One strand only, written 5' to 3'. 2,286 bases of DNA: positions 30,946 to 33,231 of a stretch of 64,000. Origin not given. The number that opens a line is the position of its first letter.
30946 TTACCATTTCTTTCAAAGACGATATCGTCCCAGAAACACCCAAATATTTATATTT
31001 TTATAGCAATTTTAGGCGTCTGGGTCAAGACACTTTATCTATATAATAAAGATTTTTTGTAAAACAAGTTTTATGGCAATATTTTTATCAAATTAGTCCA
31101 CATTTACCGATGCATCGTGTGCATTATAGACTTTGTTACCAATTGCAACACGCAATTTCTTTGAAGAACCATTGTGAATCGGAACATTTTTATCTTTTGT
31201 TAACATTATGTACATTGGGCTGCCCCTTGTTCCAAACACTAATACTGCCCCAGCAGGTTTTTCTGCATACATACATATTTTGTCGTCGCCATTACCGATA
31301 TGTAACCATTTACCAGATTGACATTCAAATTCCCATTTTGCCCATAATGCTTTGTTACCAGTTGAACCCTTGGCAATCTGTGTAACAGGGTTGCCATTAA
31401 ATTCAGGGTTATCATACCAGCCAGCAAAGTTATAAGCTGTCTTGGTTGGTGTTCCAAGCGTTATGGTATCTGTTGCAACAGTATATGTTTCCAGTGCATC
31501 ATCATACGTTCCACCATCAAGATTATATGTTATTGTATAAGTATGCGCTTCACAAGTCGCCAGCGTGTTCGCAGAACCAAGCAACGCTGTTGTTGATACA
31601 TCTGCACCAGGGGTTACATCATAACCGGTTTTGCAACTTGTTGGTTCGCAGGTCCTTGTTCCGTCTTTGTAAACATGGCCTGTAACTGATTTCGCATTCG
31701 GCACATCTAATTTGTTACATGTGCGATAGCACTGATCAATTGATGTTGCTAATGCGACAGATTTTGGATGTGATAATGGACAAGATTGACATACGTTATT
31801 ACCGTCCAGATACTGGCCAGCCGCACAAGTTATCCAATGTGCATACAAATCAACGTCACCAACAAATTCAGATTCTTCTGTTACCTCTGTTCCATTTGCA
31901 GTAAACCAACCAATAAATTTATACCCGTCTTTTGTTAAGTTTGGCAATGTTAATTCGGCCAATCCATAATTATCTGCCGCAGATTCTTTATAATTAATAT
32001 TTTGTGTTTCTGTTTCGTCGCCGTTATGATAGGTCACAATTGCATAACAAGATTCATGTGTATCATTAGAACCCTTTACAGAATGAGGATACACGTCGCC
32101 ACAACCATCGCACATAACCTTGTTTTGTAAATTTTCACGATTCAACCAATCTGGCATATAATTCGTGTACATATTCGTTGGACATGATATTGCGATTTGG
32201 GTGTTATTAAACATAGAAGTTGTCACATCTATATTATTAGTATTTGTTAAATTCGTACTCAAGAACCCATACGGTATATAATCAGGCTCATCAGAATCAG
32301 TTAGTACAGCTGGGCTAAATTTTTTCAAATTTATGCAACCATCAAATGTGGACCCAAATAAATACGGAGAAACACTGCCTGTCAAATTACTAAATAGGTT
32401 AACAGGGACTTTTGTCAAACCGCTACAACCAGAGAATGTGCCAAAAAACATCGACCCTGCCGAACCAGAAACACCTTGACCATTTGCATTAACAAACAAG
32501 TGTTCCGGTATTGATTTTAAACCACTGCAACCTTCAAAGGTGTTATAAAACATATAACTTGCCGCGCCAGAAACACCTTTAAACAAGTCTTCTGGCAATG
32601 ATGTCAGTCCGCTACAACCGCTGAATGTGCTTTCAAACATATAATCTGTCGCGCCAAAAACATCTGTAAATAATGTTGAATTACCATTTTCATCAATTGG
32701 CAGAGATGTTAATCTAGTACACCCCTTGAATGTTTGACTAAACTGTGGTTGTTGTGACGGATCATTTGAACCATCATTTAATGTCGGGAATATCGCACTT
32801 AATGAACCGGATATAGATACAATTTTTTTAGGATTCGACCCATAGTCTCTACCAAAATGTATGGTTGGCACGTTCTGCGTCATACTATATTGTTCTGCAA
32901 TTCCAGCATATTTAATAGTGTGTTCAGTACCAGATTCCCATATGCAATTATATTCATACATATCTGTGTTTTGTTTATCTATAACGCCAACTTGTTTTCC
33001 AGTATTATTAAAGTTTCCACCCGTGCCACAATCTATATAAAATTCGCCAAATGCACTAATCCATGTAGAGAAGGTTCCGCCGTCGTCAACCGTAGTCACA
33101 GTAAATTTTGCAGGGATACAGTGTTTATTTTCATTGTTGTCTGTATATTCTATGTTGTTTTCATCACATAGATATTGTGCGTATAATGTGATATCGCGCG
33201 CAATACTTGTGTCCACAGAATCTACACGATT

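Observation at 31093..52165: About 21 kb of one strand encodes a single mosaic giant secreted protein of roughly 7,000 codons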

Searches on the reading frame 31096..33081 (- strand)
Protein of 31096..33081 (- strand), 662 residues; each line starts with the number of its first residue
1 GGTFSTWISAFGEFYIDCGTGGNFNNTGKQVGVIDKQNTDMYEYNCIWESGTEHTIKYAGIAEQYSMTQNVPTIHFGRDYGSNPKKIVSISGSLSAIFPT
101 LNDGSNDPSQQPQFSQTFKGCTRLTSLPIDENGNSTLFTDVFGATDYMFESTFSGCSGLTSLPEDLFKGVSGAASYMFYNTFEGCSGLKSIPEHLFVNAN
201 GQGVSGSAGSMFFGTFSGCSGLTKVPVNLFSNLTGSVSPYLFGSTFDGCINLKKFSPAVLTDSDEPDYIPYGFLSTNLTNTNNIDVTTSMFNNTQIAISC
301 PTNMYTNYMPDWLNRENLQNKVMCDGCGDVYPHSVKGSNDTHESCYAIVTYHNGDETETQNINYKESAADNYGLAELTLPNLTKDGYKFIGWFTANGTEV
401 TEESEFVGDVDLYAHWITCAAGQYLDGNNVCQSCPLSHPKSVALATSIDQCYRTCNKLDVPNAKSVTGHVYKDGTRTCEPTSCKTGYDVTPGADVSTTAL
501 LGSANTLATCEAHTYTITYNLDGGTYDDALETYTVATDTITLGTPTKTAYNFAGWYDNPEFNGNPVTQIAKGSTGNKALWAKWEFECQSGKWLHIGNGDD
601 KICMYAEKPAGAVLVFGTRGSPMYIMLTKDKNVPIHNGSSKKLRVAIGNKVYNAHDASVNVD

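Call 44: predict_structure(alignment_id=A2)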
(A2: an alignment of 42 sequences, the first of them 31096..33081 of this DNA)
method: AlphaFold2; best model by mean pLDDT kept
length: 662 residues; sequences in the alignment: 42
mean_pLDDT: 68.6   pTM: 0.53
mean pLDDT of the five models: 68.6, 68.2, 67.9, 67.1, 66.2
residues with pLDDT >= 90: 218; 70-90: 177; 50-70: 54; < 50: 213
segments of 3 or more residues with pLDDT < 50: 257-263, 298-353, 355-417, 455-537
pLDDT, mean of each block of 10 residues (from residue 1): 92 96 90 95 94 93 94 85 90 96 83 96 96 91 94 97 92 93 97 84 78 97 89 80 93 58 49 57 57 61 33 34 31 27 27 35 31 30 34 32 26 44 73 81 78 46 28 30 29 32 33 40 39 46 79 88 86 68 85 84 90 85 93 89 91 89 47
secondary structure, 60 per line:
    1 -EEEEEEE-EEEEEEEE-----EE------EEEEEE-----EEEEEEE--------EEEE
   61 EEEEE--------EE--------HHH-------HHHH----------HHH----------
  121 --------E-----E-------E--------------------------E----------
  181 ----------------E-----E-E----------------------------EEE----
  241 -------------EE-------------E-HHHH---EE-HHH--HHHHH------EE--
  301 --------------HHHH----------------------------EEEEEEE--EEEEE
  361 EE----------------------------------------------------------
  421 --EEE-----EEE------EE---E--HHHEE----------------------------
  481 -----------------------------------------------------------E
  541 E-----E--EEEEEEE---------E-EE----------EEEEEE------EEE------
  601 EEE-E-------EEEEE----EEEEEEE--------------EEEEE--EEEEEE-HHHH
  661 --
elements in order: E2-8 E10-17 E31-36 E42-48 E57-65 H94-97 E234-236 H271-274 H286-290 H315-318 E347-353 E356-362 E423-425 E431-433 E550-556 E580-585 E592-594 E601-603 E613-617 E622-628 E643-647 E650-655 H657-660

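Call 47: fold_search(model_id=the predicted structure, library=pdb)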
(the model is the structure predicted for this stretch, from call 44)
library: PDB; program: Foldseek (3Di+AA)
matches with E <= 10: 105; with E <= 0.001: 0
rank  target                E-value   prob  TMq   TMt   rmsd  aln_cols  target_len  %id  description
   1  7nms                  4.1e-01  0.09  0.09  0.14  12.3       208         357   11  InlB392_T332E: T332E variant of Listeria monocytogenes InlB (internalin B) residues 36-392 (released 2022-01-26)
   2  9qr5                  5.3e-01  0.08  0.09  0.14  12.8       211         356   12  InlB392_V333E: V333E variant of Listeria monocytogenes InlB (internalin B) residues 36-392 (released 2025-11-26)
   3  9qr4_A                1.1e+00  0.06  0.09  0.14  12.9       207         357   12  InlB392_T336Y: T336Y variant of Listeria monocytogenes InlB (internalin B) residues 36-392 (released 2025-12-03)
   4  7jqe                  1.2e+00  0.21  0.07  0.11  10.5        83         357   11  Structure of an extracellular fragment of EsaA from Streptococcus gallolyticus (released 2020-11-11)
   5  1m1s                  1.4e+00  0.30  0.07  0.31   4.9        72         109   12  Structure of WR4, a C.elegans MSP family member (released 2003-07-29)
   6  7pv9_A                1.4e+00  0.05  0.09  0.14  12.3       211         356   10  Listeria monocytogene InlB (internalin B) residues 36-392 (internalin domain and B-repeat) (released 2022-01-26)
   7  3u3p                  1.7e+00  0.06  0.06  0.17  15.4       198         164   15  The S-SAD phased crystal structure of the ecto-domain of Death Receptor 6 (DR6) (released 2012-05-02)
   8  3h8u_B                1.8e+00  0.11  0.06  0.23  10.8        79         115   15  Crystal structure of uncharacterized conserved protein with double-stranded beta-helix domain (YP_001338853.1) from Kl (released 2009-05-12)
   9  1d0g_R                1.8e+00  0.84  0.05  0.28   2.5        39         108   20  CRYSTAL STRUCTURE OF DEATH RECEPTOR 5 (DR5) BOUND TO APO2L/TRAIL (released 1999-10-22)
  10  2cri_MODEL_1_A        1.8e+00  0.21  0.07  0.23   5.6        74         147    5  Solution structure of the MSP domain of mouse VAMP-associated proteinA (released 2005-11-20)
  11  8hpy_D                1.8e+00  0.10  0.09  0.11  10.8       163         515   16  Crystal structure of human LGI1-ADAM22 complex (released 2023-12-13)
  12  3h8u_A                2.0e+00  0.14  0.06  0.24   8.9        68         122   15  Crystal structure of uncharacterized conserved protein with double-stranded beta-helix domain (YP_001338853.1) from Kl (released 2009-05-12)
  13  9ijj_L                2.4e+00  0.15  0.07  0.16   5.0        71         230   10  In situ structure of the central apparatus in mouse sperm axoneme. (released 2025-06-04)
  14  3i6s_B                2.6e+00  0.18  0.07  0.07   6.2        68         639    9  Crystal Structure of the plant subtilisin-like protease SBT3 (released 2010-01-19)
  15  5tg0                  2.7e+00  0.12  0.06  0.21   8.7        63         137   21  Crystal structure of the dimethylsulfoniopropionate (DMSP) lyase DddK complexed with iron and zinc (released 2017-06-14)
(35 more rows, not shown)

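Call 95: fold_search(model_id=the predicted structure, library=viral)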
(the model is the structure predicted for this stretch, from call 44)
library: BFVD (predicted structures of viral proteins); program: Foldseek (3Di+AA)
matches with E <= 10: 148; with E <= 0.001: 0
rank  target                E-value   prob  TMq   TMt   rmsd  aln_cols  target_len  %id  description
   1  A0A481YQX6            3.1e-01  0.06  0.06  0.08  26.7       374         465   10  Uncharacterized protein [Pithovirus LCDPAC02]
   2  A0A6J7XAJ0            4.7e-01  0.02  0.05  0.06  38.5       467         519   10  Collagen triple helix repeat [uncultured Caudovirales phage]
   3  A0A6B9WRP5            5.2e-01  0.03  0.06  0.04  27.2       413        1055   11  Uncharacterized protein [Escherichia phage ime]
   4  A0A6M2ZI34            5.2e-01  0.02  0.05  0.06  58.9       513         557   10  Virion protein [Synechococcus phage S-SCSM1]
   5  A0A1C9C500            5.4e-01  0.06  0.08  0.13  27.4       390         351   13  Uncharacterized protein [Heterosigma akashiwo virus 01]
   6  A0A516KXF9            6.0e-01  0.04  0.06  0.06  27.2       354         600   14  (no name in the UniProt tables at hand)
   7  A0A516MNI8            6.0e-01  0.03  0.06  0.06  43.1       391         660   15  (no name in the UniProt tables at hand)
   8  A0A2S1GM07            6.6e-01  0.04  0.07  0.08  39.3       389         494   12  Tail fiber protein [Erwinia phage Cronus]
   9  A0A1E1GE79            6.6e-01  0.02  0.05  0.06  33.6       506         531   12  (no name in the UniProt tables at hand)
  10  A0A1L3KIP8            8.1e-01  0.03  0.06  0.07  26.0       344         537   12  Putative glycoprotein 1 [Beihai hermit crab virus 4]
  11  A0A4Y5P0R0            8.1e-01  0.02  0.05  0.06  63.8       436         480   14  (no name in the UniProt tables at hand)
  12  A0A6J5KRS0            8.9e-01  0.02  0.06  0.05  51.6       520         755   10  Major tropism determinant N-terminal domain-containing protein [uncultured Caudovirales phage]
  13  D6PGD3                9.8e-01  0.02  0.07  0.06  35.6       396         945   12  (no name in the UniProt tables at hand)
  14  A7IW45                9.8e-01  0.01  0.07  0.05  36.1       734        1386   10  Uncharacterized protein B170R [Paramecium bursaria Chlorella virus NY2A]
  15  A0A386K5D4            1.0e+00  0.04  0.05  0.03  30.5       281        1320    9  Uncharacterized protein [Dickeya phage vB_DsoM_JA11]
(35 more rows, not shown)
